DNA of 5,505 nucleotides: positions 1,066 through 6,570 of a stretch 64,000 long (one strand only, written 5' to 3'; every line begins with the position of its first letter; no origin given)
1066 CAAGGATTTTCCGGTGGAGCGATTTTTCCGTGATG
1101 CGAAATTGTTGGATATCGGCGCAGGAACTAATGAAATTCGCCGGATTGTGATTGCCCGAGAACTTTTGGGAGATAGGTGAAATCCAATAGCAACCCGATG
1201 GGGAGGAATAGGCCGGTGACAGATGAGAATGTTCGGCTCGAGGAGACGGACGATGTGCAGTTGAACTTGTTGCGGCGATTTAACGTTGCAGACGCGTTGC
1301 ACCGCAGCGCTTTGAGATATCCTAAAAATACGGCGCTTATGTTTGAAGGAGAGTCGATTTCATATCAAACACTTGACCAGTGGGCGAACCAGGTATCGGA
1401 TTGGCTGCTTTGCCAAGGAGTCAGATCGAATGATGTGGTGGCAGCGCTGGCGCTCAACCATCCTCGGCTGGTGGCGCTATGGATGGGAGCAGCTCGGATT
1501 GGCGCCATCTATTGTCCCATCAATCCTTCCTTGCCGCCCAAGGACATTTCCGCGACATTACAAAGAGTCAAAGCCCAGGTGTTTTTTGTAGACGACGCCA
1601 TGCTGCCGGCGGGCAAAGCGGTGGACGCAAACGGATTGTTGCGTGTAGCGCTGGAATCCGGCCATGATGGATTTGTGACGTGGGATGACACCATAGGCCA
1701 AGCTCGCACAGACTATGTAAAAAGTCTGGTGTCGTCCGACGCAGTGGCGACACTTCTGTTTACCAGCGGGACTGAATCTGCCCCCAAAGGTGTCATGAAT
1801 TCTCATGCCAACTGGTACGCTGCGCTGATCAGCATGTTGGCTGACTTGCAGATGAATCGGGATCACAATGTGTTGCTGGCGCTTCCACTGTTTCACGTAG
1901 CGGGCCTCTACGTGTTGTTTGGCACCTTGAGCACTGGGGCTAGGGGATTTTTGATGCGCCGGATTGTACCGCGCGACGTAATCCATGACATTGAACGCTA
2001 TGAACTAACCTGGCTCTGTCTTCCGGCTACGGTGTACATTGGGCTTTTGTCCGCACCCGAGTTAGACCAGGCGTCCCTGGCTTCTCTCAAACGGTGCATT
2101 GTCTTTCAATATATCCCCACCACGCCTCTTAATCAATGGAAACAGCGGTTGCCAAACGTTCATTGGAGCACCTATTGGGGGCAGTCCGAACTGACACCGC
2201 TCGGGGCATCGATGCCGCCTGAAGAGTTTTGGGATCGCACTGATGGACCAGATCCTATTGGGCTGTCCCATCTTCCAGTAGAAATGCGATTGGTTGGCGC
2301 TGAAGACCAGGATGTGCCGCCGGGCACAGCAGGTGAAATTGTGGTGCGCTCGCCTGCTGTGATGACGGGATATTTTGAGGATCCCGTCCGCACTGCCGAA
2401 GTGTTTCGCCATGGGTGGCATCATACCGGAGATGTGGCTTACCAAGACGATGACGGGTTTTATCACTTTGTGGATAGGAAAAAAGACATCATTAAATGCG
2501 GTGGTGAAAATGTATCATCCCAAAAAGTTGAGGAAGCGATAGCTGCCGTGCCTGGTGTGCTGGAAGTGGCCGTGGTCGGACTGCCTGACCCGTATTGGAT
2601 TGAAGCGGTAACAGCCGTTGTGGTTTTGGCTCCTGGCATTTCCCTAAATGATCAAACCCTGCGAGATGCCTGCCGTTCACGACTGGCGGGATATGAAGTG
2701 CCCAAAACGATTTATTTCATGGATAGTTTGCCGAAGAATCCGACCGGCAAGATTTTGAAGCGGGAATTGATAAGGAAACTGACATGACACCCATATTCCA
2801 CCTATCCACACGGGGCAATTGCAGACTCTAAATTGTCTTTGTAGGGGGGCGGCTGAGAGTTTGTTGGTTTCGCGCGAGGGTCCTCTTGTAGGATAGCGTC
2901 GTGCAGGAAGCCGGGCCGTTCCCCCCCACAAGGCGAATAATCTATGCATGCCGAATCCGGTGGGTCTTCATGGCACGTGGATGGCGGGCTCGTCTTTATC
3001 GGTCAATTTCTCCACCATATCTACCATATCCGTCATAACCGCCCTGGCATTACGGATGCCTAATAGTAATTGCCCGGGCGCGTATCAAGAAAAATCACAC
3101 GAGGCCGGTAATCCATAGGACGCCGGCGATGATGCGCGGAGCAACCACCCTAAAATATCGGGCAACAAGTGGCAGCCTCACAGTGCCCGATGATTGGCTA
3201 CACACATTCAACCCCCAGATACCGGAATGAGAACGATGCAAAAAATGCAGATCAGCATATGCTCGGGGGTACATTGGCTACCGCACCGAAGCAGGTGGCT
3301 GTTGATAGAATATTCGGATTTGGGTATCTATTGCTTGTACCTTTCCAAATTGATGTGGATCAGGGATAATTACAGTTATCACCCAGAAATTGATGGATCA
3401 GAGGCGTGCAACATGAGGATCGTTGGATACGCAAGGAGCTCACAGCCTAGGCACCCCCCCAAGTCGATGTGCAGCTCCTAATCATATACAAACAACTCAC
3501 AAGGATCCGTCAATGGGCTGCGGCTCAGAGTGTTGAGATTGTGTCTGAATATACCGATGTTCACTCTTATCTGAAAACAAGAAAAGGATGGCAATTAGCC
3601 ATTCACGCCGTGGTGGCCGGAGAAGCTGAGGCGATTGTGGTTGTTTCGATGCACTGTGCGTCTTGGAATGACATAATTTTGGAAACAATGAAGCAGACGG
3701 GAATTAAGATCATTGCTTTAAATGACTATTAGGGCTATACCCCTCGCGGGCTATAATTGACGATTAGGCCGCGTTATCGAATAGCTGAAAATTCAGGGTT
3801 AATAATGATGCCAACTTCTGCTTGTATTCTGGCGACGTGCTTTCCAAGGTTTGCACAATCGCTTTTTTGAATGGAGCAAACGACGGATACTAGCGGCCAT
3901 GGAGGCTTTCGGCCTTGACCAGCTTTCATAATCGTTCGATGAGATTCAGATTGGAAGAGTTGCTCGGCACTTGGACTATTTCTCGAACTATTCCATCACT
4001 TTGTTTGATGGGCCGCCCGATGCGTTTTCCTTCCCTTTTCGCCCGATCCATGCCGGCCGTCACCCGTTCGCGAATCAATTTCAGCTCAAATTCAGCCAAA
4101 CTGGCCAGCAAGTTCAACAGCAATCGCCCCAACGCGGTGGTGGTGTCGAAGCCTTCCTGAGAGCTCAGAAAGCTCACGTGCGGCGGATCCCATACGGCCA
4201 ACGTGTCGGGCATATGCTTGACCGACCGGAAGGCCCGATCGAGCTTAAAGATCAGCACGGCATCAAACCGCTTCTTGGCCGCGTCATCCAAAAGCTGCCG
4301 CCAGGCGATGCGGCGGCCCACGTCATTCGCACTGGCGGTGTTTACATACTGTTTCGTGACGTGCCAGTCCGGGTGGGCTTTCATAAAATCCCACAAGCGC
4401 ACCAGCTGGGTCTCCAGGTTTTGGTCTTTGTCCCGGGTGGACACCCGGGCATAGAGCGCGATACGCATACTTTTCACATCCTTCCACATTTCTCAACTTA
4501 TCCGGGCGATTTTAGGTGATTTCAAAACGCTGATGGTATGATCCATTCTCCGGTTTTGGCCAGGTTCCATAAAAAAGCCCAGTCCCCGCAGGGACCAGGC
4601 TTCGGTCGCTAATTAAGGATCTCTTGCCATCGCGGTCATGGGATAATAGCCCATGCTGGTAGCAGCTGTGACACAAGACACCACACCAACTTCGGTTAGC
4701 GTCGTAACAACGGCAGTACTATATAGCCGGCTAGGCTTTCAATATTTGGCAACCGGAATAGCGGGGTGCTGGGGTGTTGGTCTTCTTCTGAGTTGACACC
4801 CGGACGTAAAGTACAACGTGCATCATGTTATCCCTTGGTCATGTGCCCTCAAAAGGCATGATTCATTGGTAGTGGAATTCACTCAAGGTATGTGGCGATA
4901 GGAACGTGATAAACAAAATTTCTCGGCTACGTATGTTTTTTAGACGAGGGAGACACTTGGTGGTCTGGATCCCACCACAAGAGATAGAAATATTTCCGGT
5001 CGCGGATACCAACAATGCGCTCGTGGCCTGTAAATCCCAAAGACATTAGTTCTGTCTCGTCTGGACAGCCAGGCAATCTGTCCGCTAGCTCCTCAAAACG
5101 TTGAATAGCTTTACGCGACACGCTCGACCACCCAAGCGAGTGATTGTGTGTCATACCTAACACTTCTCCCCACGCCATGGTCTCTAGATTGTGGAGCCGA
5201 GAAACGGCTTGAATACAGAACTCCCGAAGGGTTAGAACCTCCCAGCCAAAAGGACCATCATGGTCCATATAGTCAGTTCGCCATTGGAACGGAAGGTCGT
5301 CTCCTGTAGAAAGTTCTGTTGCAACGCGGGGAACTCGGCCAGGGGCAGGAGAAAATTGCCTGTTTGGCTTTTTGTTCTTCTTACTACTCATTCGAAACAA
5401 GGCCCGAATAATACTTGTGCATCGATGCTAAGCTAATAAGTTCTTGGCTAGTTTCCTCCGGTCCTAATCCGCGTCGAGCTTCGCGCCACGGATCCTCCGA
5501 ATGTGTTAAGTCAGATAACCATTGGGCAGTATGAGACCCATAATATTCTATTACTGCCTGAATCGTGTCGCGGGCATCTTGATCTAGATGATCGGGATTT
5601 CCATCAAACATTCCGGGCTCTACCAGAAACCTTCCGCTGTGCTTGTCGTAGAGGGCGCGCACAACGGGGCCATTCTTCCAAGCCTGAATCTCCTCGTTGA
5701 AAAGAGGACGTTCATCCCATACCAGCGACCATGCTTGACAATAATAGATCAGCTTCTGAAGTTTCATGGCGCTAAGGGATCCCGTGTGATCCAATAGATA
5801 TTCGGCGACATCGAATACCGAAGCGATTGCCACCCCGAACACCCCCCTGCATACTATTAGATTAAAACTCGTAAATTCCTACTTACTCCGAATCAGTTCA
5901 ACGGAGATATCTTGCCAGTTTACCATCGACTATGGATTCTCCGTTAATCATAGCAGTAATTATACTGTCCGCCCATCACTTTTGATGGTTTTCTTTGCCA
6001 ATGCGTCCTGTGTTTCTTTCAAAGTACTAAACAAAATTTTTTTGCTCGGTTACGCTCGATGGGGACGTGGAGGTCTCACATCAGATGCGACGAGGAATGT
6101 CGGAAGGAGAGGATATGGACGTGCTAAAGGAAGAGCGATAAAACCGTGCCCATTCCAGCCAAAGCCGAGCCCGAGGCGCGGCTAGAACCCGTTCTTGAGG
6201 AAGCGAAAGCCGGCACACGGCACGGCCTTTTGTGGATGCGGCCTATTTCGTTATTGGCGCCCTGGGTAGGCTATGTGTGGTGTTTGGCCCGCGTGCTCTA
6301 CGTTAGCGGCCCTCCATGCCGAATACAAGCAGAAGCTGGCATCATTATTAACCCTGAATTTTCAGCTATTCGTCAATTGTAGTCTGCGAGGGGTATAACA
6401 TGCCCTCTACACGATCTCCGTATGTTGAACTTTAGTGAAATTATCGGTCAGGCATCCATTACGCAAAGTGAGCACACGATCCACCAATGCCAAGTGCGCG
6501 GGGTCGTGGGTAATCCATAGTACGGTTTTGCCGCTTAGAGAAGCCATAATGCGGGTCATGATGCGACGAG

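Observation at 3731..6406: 2.7-kb cassette bracketed by long inverted repeats with a hix-like palindromic core, carrying a serine recombinase and a TA pair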

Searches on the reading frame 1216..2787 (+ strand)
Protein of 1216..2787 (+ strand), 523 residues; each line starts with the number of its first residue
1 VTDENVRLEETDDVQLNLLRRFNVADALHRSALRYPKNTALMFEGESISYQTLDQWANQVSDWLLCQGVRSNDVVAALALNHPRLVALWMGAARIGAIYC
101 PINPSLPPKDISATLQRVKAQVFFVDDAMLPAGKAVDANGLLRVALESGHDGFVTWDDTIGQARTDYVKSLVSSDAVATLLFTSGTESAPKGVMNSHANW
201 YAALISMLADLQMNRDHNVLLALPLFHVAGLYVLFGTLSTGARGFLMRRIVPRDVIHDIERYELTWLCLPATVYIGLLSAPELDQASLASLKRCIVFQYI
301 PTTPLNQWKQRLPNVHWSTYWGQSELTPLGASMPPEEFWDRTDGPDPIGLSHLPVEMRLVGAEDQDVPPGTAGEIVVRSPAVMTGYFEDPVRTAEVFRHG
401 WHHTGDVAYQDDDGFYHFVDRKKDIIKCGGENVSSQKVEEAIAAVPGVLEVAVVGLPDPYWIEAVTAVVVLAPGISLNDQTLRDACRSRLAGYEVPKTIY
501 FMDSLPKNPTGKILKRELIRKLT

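Call 28: find_encoding_contigs(protein=window:1216-2787:+, flank=8000, max_places=10)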
Protein window:1216-2787:+ (523 aa): 7 contigs read that carry it; 3 places shown.
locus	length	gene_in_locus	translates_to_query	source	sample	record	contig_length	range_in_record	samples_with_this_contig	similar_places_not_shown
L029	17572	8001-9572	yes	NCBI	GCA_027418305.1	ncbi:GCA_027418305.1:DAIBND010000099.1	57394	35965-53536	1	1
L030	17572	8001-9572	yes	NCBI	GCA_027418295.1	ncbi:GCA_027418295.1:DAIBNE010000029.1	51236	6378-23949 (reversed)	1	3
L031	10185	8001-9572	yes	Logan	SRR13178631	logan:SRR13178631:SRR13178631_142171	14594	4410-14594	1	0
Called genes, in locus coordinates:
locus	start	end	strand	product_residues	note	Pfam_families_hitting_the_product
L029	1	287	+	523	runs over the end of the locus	PF00171:Aldedh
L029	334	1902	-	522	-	PF00501:AMP-binding, PF13193:AMP-binding_C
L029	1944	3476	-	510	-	PF01039:Carboxyl_trans, PF03255:ACCA (faint)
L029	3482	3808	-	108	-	PF23544:AtuA_ferredoxin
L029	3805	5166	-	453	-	PF07287:AtuA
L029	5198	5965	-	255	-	PF00378:ECH_1, PF16113:ECH_2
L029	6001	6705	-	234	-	PF00440:TetR_N, PF17932:TetR_C_24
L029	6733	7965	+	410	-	PF02771:Acyl-CoA_dh_N, PF02770:Acyl-CoA_dh_M, PF00441:Acyl-CoA_dh_1, PF08028:Acyl-CoA_dh_2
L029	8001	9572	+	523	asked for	PF00501:AMP-binding, PF13193:AMP-binding_C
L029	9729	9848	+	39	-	-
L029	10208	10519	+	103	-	-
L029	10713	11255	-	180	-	PF00239:Resolvase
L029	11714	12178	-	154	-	-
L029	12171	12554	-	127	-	PF13274:SocA_Panacea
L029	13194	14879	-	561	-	PF00664:ABC_membrane (weak), PF00005:ABC_tran, PF13304:AAA_21 (weak)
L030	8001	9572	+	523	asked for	PF00501:AMP-binding, PF13193:AMP-binding_C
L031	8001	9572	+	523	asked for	PF00501:AMP-binding, PF13193:AMP-binding_C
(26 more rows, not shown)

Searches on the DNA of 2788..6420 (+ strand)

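Call 31: search_dna_similar(query=window:2788-6420:+, collection=plasmids, mode=distant, max_evalue=0.001, max_rows=15)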
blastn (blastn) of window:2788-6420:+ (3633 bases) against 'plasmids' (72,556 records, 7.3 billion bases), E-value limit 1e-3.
No match.

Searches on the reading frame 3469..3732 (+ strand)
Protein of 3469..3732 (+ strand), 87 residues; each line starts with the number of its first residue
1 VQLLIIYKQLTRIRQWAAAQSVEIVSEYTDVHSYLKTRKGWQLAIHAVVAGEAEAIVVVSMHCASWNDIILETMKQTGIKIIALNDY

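Call 6: search_protein_families(library=pfam, proteins=[window:3469-3732:+], max_evalue=0.01)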
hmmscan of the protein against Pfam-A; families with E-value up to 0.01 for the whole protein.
window:3469-3732:+ (87 aa): 1 family
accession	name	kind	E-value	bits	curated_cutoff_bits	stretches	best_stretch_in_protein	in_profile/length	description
PF00239.26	Resolvase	-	0.00025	21.6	23.3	1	8-86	18-101/145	Resolvase, N terminal domain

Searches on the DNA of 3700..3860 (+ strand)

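Call 30: search_dna_similar(query=window:3700-3860:+, collection=plasmids, mode=distant, max_evalue=10, max_rows=15)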
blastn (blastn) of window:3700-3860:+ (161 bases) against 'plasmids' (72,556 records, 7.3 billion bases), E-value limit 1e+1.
Records with a match: 2; places in all: 2; records where one place covers at least 80% of the query: 0.
Best place of each record, by identity: >=99% 1; 80-90% 1.
By first word of the organism name: Roseomonas 1; Deinococcus 1.
By predicted mobility (MOB-suite, as given by PLSDB): non-mobilizable 2.
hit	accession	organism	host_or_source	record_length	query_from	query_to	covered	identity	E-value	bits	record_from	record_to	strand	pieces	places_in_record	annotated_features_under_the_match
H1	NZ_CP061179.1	Roseomonas haemaphysalidis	tick,pure culture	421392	112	142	19%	87.1%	2e+0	39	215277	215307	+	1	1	cysteine hydrolase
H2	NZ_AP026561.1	Deinococcus aetherius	-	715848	128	147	12%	100.0%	5e+0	37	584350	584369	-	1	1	none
